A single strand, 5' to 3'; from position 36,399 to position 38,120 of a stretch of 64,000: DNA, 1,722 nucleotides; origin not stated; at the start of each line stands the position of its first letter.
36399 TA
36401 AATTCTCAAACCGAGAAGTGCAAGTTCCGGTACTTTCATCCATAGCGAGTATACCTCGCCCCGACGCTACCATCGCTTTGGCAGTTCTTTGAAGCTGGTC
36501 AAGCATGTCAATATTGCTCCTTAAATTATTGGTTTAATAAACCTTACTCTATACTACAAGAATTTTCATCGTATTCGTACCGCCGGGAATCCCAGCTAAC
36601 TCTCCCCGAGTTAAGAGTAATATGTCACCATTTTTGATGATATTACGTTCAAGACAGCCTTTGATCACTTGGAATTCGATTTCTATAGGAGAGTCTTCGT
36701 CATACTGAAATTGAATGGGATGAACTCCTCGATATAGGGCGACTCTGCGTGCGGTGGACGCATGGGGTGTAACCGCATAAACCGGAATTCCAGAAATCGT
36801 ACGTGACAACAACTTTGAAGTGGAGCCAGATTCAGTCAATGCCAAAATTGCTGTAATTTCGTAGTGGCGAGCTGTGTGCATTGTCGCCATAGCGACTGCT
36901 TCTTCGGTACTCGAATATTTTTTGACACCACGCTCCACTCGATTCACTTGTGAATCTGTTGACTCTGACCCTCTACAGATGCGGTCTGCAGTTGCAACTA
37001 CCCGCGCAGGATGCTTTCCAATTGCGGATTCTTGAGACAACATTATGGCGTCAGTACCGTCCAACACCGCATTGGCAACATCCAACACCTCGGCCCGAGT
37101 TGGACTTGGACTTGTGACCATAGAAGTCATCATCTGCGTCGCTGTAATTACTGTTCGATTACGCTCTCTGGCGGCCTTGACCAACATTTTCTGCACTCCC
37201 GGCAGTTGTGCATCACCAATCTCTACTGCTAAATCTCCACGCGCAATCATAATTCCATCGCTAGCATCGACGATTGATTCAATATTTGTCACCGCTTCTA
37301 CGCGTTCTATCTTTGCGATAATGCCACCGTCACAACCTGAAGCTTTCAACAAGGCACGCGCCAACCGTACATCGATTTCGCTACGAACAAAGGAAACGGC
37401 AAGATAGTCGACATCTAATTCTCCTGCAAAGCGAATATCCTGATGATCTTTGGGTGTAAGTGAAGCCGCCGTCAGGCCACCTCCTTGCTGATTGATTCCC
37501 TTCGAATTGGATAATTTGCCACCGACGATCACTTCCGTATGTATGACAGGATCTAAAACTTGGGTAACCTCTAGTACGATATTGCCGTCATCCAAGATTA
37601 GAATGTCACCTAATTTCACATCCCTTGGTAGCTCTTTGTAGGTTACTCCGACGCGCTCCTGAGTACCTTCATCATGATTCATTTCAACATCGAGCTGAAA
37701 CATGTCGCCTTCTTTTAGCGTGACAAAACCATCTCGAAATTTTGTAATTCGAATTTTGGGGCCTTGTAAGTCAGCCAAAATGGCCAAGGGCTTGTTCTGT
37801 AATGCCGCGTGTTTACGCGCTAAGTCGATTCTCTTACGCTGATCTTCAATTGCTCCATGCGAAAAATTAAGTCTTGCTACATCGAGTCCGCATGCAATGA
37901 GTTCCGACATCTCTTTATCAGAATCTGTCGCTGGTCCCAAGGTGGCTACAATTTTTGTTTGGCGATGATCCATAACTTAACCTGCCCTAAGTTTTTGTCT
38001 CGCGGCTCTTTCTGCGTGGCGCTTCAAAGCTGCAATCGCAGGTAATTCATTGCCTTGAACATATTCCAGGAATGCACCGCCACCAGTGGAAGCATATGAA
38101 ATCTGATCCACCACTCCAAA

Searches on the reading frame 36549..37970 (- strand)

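Call 43: search_protein_families(library=ncbifam, proteins=[window:36549-37970:-], max_evalue=1e-10)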
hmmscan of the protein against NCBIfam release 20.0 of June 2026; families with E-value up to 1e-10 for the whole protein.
window:36549-37970:- (473 aa): 7 families
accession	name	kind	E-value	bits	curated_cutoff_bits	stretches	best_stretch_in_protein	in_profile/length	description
NF004491.0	PRK05826.1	subfamily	4.3e-172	572.9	432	1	2-473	4-475/477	pyruvate kinase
TIGR01064.1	pyruv_kin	equivalog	1.9e-151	504.8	306.4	1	3-472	1-475/476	pyruvate kinase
NF004978.0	PRK06354.1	subfamily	1.8e-139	465.9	462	1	2-473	7-478/590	pyruvate kinase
NF004886.0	PRK06247.1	subfamily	2.2e-134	448.7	623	1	2-471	4-468/476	pyruvate kinase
NF006664.0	PRK09206.1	equivalog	1.3e-106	357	686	1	3-472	2-469/470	pyruvate kinase PykF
NF005234.0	PRK06739.1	equivalog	9.2e-81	271.5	564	1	8-337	6-330/352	pyruvate kinase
NF011314.0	PRK14725.1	equivalog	1e-45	156.2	642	1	83-350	333-608/614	pyruvate kinase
